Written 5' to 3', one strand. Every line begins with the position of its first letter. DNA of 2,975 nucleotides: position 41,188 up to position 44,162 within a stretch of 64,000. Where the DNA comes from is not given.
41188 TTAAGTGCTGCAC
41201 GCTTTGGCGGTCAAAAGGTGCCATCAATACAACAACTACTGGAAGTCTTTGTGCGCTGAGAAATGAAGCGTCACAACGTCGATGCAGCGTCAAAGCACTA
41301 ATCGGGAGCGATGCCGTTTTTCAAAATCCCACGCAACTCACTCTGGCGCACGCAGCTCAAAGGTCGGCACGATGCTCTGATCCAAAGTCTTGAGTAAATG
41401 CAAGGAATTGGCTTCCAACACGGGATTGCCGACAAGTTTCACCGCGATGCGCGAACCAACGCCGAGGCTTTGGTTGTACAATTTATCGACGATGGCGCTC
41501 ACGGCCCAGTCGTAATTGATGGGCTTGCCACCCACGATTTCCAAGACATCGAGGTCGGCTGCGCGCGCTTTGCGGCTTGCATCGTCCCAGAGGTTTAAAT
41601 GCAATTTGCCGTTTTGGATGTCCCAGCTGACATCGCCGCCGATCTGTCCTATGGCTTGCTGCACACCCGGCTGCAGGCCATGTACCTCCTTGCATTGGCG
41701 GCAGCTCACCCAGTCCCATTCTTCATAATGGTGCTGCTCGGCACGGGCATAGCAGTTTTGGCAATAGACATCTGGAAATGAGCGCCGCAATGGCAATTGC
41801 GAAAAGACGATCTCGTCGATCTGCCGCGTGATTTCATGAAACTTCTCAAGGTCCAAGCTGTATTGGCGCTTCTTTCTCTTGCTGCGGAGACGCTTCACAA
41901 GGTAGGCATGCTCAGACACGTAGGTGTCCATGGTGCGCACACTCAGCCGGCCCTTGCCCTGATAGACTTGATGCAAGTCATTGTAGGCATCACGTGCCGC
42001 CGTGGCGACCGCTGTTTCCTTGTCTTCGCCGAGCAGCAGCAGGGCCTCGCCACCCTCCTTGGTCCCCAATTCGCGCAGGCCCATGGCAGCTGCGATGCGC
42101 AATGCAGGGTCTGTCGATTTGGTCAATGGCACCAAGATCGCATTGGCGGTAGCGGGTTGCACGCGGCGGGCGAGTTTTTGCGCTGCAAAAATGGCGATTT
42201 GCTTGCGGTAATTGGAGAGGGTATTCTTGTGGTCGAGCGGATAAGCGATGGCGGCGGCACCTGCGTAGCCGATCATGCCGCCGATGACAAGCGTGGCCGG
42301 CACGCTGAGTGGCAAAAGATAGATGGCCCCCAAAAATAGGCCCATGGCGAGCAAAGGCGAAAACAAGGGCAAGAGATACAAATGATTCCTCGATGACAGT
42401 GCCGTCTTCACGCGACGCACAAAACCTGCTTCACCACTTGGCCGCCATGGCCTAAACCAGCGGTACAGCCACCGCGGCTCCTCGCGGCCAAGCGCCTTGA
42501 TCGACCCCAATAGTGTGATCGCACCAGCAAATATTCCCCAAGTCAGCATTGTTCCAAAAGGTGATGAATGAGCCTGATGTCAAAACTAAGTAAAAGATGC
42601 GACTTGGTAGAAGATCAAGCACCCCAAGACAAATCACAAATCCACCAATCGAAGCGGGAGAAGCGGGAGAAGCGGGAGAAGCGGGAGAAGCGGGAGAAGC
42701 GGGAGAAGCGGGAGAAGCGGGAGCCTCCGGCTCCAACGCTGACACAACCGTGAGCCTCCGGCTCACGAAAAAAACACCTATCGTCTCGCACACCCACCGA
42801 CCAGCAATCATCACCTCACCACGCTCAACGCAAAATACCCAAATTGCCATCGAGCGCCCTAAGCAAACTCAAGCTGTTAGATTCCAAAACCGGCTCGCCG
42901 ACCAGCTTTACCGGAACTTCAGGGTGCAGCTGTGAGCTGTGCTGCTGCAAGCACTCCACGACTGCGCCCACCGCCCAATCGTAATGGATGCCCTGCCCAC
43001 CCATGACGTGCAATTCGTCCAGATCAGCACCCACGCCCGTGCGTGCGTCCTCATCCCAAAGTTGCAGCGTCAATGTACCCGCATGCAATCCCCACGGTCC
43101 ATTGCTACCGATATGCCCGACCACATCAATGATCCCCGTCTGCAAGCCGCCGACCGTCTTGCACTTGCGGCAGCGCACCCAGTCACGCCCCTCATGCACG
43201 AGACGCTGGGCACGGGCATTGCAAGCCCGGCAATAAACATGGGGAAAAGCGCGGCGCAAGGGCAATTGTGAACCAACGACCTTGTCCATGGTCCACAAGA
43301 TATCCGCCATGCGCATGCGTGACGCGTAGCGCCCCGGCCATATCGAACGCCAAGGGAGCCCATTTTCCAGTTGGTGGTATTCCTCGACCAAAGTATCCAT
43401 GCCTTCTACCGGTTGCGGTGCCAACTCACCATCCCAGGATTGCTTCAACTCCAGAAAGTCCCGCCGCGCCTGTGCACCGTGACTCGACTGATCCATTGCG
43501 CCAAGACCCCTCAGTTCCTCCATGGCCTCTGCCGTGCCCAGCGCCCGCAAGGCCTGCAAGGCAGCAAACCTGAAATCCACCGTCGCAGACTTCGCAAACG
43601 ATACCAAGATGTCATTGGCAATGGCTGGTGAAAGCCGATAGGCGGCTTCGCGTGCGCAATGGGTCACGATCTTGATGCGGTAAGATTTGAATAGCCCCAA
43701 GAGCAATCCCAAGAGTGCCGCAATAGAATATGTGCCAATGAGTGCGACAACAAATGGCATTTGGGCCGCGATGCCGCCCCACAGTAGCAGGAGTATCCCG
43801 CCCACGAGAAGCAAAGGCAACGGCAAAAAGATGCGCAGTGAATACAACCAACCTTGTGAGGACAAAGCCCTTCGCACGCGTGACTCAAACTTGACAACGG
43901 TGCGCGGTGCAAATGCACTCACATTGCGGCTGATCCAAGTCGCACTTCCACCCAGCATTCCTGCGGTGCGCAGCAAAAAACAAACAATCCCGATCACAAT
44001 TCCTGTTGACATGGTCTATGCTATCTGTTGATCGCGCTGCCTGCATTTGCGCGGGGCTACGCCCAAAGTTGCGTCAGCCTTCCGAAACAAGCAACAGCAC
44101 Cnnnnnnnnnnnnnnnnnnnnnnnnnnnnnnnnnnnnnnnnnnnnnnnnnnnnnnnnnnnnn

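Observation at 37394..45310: Six-gene tandem array of an unrecognised TM + HEAT + zinc-ribbon + conserved C-terminal-domain protein family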

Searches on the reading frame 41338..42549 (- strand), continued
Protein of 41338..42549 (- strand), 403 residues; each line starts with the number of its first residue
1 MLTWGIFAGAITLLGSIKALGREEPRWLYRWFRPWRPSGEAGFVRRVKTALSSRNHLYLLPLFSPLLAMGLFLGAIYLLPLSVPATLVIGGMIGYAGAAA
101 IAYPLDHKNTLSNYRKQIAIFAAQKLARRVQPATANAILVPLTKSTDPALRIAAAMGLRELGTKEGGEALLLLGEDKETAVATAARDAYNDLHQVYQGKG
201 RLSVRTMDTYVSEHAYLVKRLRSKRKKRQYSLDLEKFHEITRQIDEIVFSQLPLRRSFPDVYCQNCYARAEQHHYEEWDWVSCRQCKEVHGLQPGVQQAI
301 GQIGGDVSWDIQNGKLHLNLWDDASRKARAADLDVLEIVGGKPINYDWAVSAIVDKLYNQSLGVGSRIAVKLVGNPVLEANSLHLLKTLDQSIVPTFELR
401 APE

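Call 56: search_protein_families(library=pfam, proteins=[L020:878-2131:+, L020:2198-3064:+, L020:16105-17220:+, L020:17224-17901:+, L020:17919-18614:+, L019:350-1810:+, L019:3538-5175:+, L019:5195-7291:+, L019:7278-9908:+, L019:10573-12984:-], max_evalue=0.001)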
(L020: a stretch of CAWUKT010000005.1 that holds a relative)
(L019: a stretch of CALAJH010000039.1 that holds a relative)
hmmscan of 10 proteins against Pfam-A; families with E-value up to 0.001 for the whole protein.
L020:878-2131:+ (417 aa): 5 families
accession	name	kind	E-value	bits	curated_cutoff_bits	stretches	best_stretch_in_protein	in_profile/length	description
PF08442.15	ATP-grasp_2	-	7.4e-70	235.1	29.5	1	16-229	1-201/202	ATP-grasp domain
PF00549.24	Ligase_CoA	-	9.3e-33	113.5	24.5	1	289-408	1-126/128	CoA-ligase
PF24948.1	Citrate_synth_N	-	2.7e-13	50.3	83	1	17-254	5-229/232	ATP-citrate synthase ATP-grasp domain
PF13549.11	ATP-grasp_5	-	1.1e-05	25.3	27.6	0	16-52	9-45/221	ATP-grasp domain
PF19045.5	Ligase_CoA_2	-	0.00035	21.1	23.7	1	309-392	45-132/162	Ligase-CoA domain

L020:2198-3064:+ (288 aa): 1 family
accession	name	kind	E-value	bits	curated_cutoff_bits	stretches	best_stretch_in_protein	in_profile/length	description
PF01963.22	TraB_PrgY_gumN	-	9.4e-65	219.5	26.8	1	29-285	1-262/263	TraB/PrgY/gumN family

L020:16105-17220:+ (371 aa): 3 families
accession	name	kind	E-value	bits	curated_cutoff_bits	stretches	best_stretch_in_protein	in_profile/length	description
PF00117.34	GATase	-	3.3e-49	167.6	22.8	1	185-362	3-189/190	Glutamine amidotransferase class-I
PF00988.28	CPSase_sm_chain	-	3.4e-49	166.3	27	1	11-136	1-126/126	Carbamoyl-phosphate synthase small chain, CPSase domain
PF07722.19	Peptidase_C26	-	1.9e-06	28.3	20.5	1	238-278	93-133/219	Peptidase C26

L020:17224-17901:+ (225 aa): 0 families

L020:17919-18614:+ (231 aa): 2 families
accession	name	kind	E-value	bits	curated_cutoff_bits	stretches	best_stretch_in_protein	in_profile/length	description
PF13091.12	PLDc_2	-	1.5e-29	103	27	1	102-225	1-132/132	PLD-like domain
PF07894.18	SACK1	-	0.00058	19.9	21.4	0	97-224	125-268/274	Scaffolding anchor of CK1 domain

L019:350-1810:+ (486 aa): 1 family
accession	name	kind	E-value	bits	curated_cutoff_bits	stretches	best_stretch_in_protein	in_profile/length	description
PF01425.27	Amidase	-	1.7e-137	459.6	27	1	41-476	2-444/445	Amidase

L019:3538-5175:+ (545 aa): 3 families
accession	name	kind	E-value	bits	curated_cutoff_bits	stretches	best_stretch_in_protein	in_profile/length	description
PF18911.6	PKD_4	-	1.5e-28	99.1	27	2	319-362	33-76/85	PKD domain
PF00801.26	PKD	-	4.1e-22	78.4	23.5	2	309-363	15-74/80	PKD domain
PF18962.6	Por_Secre_tail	-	8.4e-05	23.2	27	1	472-537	2-68/75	Secretion system C-terminal sorting domain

L019:5195-7291:+ (698 aa): 6 families
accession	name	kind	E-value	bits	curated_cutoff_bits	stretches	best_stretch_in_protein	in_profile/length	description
PF13646.12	HEAT_2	-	4.1e-24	85.1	27.7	3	283-352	8-79/88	HEAT repeats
PF02985.28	HEAT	-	6.5e-16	57.4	23.5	0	444-468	1-25/31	HEAT repeat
PF00514.29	Arm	-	7.9e-10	38.9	20.6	0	386-410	14-38/41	Armadillo/beta-catenin-like repeat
PF13513.12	HEAT_EZ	-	3.3e-09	37.5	27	0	477-501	31-55/55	HEAT-like repeat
PF24714.1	TOR1L1_N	-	0.00028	20.7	43.3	0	306-339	212-245/281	TORTIFOLIA1 N-terminal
PF03130.22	HEAT_PBS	-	0.00092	20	20.9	0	322-346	2-26/27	PBS lyase HEAT-like repeat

L019:7278-9908:+ (876 aa): 6 families
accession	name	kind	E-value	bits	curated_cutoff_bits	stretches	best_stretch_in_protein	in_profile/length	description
PF02518.31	HATPase_c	-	2e-29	102.7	26.4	1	681-789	2-109/111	Histidine kinase-, DNA gyrase B-, and HSP90-like ATPase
PF00512.31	HisKA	-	8.8e-07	29.3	26.9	1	579-635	2-65/66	His Kinase A (phospho-acceptor) domain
PF07719.23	TPR_2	-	2.4e-06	27.7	27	0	271-299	5-33/34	Tetratricopeptide repeat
PF13424.12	TPR_12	-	4.2e-06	27.3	30.1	1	231-291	8-69/77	Tetratricopeptide repeat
PF00515.34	TPR_1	-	0.0008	19.6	27.8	0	271-291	5-25/34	Tetratricopeptide repeat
PF13581.12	HATPase_c_2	-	0.00086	19.7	27.4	0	692-766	39-111/127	Histidine kinase-like ATPase domain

L019:10573-12984:- (803 aa): 4 families
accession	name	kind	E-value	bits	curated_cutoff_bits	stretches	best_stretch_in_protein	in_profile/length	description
PF00593.30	TonB_dep_Rec_b-barrel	-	4.6e-18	66.7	27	1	314-759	20-436/436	TonB dependent receptor-like, beta-barrel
PF13715.12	CarbopepD_reg_2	-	2.7e-14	53.4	32.2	1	47-131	1-88/88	CarboxypepD_reg-like domain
PF13620.12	CarboxypepD_reg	-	4.4e-09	37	32.3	1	47-118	2-80/82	Carboxypeptidase regulatory-like domain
PF07715.20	Plug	-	5.2e-09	37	23.9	1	151-241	10-102/107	TonB-dependent Receptor Plug Domain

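Call 57: search_protein_families(library=pfam, proteins=[L021:4313-5710:-, L021:5715-6767:-, L021:6828-7964:-, L021:11755-12366:+, L021:13437-14642:+, L021:14755-15402:+, L021:16433-17710:+, L021:18134-19918:+, L021:1331-2662:-, L021:3457-4293:-], max_evalue=0.001)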
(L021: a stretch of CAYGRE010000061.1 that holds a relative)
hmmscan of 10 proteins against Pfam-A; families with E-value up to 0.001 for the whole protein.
L021:4313-5710:- (465 aa): 3 families
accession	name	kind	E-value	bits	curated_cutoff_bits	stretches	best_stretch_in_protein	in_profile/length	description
PF03331.19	LpxC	-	4.8e-91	305.4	27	1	5-299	1-267/268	UDP-3-O-acyl N-acetylglycosamine deacetylase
PF07977.19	FabA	-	1e-34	119.5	23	1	330-452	1-137/138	FabA-like domain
PF22818.2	ApeI-like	-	0.00063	20.4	28.5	0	349-434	15-92/119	ApeI dehydratase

L021:5715-6767:- (350 aa): 5 families
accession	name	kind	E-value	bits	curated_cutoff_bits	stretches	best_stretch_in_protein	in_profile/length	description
PF00132.30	Hexapep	-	2.9e-30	103.1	27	3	116-149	2-35/36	Bacterial transferase hexapeptide (six repeats)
PF04613.19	LpxD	-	4.8e-26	90.8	30.8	1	27-93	2-68/70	UDP-3-O-[3-hydroxymyristoyl] glucosamine N-acyltransferase, LpxD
PF25084.1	LbH_EIF2B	-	5.1e-16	59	54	2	99-186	17-101/105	EIF2B subunit epsilon LbH domain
PF14602.12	Hexapep_2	-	1.2e-09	38.2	27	1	117-148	3-32/34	Hexapeptide repeat of succinyl-transferase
PF21711.3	DCTN5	-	0.00084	19.5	40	0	83-158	70-144/182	Dynactin subunit 5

L021:6828-7964:- (378 aa): 0 families

L021:11755-12366:+ (203 aa): 0 families

L021:13437-14642:+ (401 aa): 3 families
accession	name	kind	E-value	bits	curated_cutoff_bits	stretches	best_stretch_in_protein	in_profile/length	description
PF00988.28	CPSase_sm_chain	-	5.2e-49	165.7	27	1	39-164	1-126/126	Carbamoyl-phosphate synthase small chain, CPSase domain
PF00117.34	GATase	-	9.6e-47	159.5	22.8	1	213-390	3-189/190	Glutamine amidotransferase class-I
PF07722.19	Peptidase_C26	-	1.2e-06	28.9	20.5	1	262-373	89-219/219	Peptidase C26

L021:14755-15402:+ (215 aa): 0 families

L021:16433-17710:+ (425 aa): 2 families
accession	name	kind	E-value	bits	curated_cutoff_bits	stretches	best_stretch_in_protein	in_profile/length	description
PF00113.28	Enolase_C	-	8.6e-130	432.8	21.5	1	140-422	2-292/296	Enolase, C-terminal TIM barrel domain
PF03952.21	Enolase_N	-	3.8e-59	199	35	1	4-134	1-131/131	Enolase, N-terminal domain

L021:18134-19918:+ (594 aa): 1 family
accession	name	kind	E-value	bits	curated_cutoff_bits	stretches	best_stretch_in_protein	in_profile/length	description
PF03739.19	LptF_LptG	-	3.8e-75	253.6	27.9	1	19-503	3-351/353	Lipopolysaccharide export system permease LptF/LptG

L021:1331-2662:- (443 aa): 1 family
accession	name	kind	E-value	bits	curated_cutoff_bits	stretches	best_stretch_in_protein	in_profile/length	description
PF00346.24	Complex1_49kDa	-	1.5e-103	346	24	1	172-443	1-271/271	Respiratory-chain NADH dehydrogenase, 49 Kd subunit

L021:3457-4293:- (278 aa): 8 families
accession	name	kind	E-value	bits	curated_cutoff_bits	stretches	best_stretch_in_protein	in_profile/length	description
PF00132.30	Hexapep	-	2.8e-33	112.6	27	2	42-76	1-35/36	Bacterial transferase hexapeptide (six repeats)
PF13720.11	Acetyltransf_11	-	6.8e-21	74.9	24.5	1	186-266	1-82/82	Udp N-acetylglucosamine O-acyltransferase; Domain 2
PF25084.1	LbH_EIF2B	-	4.1e-09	36.8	54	1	31-121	10-103/105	EIF2B subunit epsilon LbH domain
PF25087.1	GMPPB_C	-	1.4e-05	25.1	39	0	53-153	3-95/110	GMPPB C-terminal domain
PF14602.12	Hexapep_2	-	4.2e-05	23.6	27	1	43-75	2-32/34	Hexapeptide repeat of succinyl-transferase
PF21711.3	DCTN5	-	0.00013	22.1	40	0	47-154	44-135/182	Dynactin subunit 5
PF24894.1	Hexapep_GlmU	-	0.00049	20.6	23.3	0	27-77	37-85/104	GlmU-like, C-terminal hexapeptide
PF06373.16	CART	-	0.00064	20.3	27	0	47-72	34-59/70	Cocaine and amphetamine regulated transcript protein (CART)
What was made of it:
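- The arrays in L020 and L021 are flanked by housekeeping genes (sucC, carA, lpxC/D/A, eno, lptF/G) with no toxin (calls 56, 57). The arrays in L020 and L021 sit among core metabolic and LPS genes (calls 56, 57).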

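Call 66: find_encoding_contigs(protein=P0001, flank=10000, max_places=3)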
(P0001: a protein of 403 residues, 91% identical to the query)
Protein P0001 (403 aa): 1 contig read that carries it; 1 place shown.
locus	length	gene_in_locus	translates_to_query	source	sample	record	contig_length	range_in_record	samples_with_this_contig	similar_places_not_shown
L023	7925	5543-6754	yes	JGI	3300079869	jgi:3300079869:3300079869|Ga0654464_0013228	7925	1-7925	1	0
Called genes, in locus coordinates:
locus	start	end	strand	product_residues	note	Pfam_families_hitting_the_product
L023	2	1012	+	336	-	?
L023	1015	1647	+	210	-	-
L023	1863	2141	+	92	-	-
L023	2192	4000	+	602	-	PF16655:PhoD_N, PF09423:PhoD, PF18962:Por_Secre_tail (weak)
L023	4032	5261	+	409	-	-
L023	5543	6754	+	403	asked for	PF13646:HEAT_2 (weak)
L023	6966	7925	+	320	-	?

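Call 74: fold_search(model_id=the predicted structure, library=pdb)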
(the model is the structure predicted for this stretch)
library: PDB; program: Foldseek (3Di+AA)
matches with E <= 10: 731; with E <= 0.001: 0
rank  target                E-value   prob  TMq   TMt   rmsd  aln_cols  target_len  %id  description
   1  7p0h_A                1.2e-02  0.60  0.17  0.17  22.3       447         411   12  Crystal structure of Helicobacter pylori ComF fused to an artificial alphaREP crystallization helper(named B2) (released 2022-04-06)
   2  8j07_T                5.8e-02  0.47  0.15  0.17  19.2       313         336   12  96nm repeat of human respiratory doublet microtubule and associated axonemal complexes (released 2023-07-26)
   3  9bv2_U                8.2e-02  0.90  0.20  0.10  16.7       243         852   17  M2B Midnolin-Proteasome (translocating) (released 2025-06-11)
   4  9e8o_U                8.2e-02  0.72  0.22  0.12  18.4       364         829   13  Nub1/Fat10-processing human 26S proteasome bound to Txnl1 with Rpt2 at top of spiral staircase and partially unfolded  (released 2024-12-04)
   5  3tpo                  8.2e-02  0.69  0.17  0.15  20.1       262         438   16  Crystal structure of D192A/E396A mutant of mouse importin alpha2 (released 2011-10-12)
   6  7w38_U                8.6e-02  0.96  0.19  0.11  14.5       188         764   17  Structure of USP14-bound human 26S proteasome in state EA2.0_UBL (released 2022-05-04)
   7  9bui_U                8.6e-02  0.90  0.20  0.10  16.4       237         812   15  M1A Midnolin-Proteasome (with Ubl) (released 2025-06-11)
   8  5h43_A                8.6e-02  0.60  0.16  0.15  21.0       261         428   16  Structural and mechanistical studies of the nuclear import by Importin-alpha (released 2017-10-25)
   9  6bzx_A                9.0e-02  0.63  0.16  0.22  17.5       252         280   15  Structure of the artificial complex alpha-Rep/Octarellin V.1 crystallized by counter diffusion in a capillary (released 2019-01-09)
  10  6k06_C                9.0e-02  0.57  0.16  0.15  21.2       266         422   15  Crystal structure of Importin-alpha and phosphomimetic GM130 (released 2019-10-02)
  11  3ltj                  9.9e-02  0.95  0.17  0.34  16.6       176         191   19  Structure of a new family of artificial alpha helicoidal repeat proteins (alpha-Rep) based on thermostable HEAT-like rep (released 2010-10-13)
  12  7w37_U                9.9e-02  0.80  0.20  0.11  16.8       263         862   14  Structure of USP14-bound human 26S proteasome in state EA1_UBL (released 2022-05-04)
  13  4zv6_A                9.9e-02  0.63  0.18  0.25  18.6       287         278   14  Crystal structure of the artificial alpharep-7 octarellinV.1 complex (released 2016-05-25)
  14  4yi0_C                9.9e-02  0.63  0.17  0.16  21.1       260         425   16  Structure of mouse importin a1 bound to Pom121NLS (released 2016-01-13)
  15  6wjn_U                1.0e-01  0.69  0.21  0.12  18.1       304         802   15  SD-like state of human 26S Proteasome with non-cleavable M1-linked hexaubiquitin and E3 ubiquitin ligase E6AP/UBE3A (released 2020-08-05)
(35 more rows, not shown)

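Call 75: find_related_loci(query=A3, collection=metagenome_contigs, flank=10000)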
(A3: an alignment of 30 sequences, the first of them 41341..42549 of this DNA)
Query A3 (403 aa) in metagenome_contigs; peptide patterns used: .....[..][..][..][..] (x = any residue, [..] = any of these).
68 stretches matched a pattern, but none encodes a relative of the query by tblastn (E <= 1e-3).

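Call 76: find_related_loci(query=A3, collection=viral_contigs, flank=10000)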
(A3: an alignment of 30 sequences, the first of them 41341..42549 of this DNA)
Query A3 (403 aa) in viral_contigs; peptide patterns used: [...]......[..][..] (x = any residue, [..] = any of these).
14 stretches matched a pattern, but none encodes a relative of the query by tblastn (E <= 1e-3).

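Call 89: search_protein_families(library=pfam, proteins=[L011:5001-5387:-, L011:5419-6768:-, L011:7093-8208:-, L011:629-1579:-], max_evalue=0.01)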
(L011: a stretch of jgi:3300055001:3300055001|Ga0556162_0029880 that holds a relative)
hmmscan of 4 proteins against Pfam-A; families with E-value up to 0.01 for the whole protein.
L011:5001-5387:- (128 aa): 1 family
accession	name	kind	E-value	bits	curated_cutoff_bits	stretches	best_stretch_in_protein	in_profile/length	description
PF14112.11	DUF4284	-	2.7e-10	41.6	27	1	7-128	2-120/121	Immunity protein 22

L011:5419-6768:- (449 aa): 0 families

L011:7093-8208:- (371 aa): 0 families

L011:629-1579:- (316 aa): 0 families

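Call 91: search_protein_families(library=phrogs, proteins=[window:41341-42549:-], max_evalue=0.01)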
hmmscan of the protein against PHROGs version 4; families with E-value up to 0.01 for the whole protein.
window:41341-42549:- (403 aa): 0 families

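Call 92: search_dna_similar(query=window:41341-42549:-, collection=plasmids, mode=protein, max_evalue=0.001)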
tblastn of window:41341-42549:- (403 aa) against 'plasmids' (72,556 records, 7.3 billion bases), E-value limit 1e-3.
No match.

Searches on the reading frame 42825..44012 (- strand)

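Call 4: search_protein_families(library=pfam, proteins=[window:42825-44012:-], max_evalue=1)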
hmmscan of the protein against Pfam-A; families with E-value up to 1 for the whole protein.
window:42825-44012:- (395 aa): 3 families
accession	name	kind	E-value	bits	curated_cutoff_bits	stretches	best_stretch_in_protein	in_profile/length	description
PF13646.12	HEAT_2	-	0.018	15.8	27.7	1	118-175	19-75/88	HEAT repeats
PF06305.16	LapA_dom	-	0.067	13.5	28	1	79-115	14-47/64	Lipopolysaccharide assembly protein A domain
PF00873.25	ACR_tran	-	0.58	8.2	28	1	54-105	885-936/1021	AcrB/AcrD/AcrF family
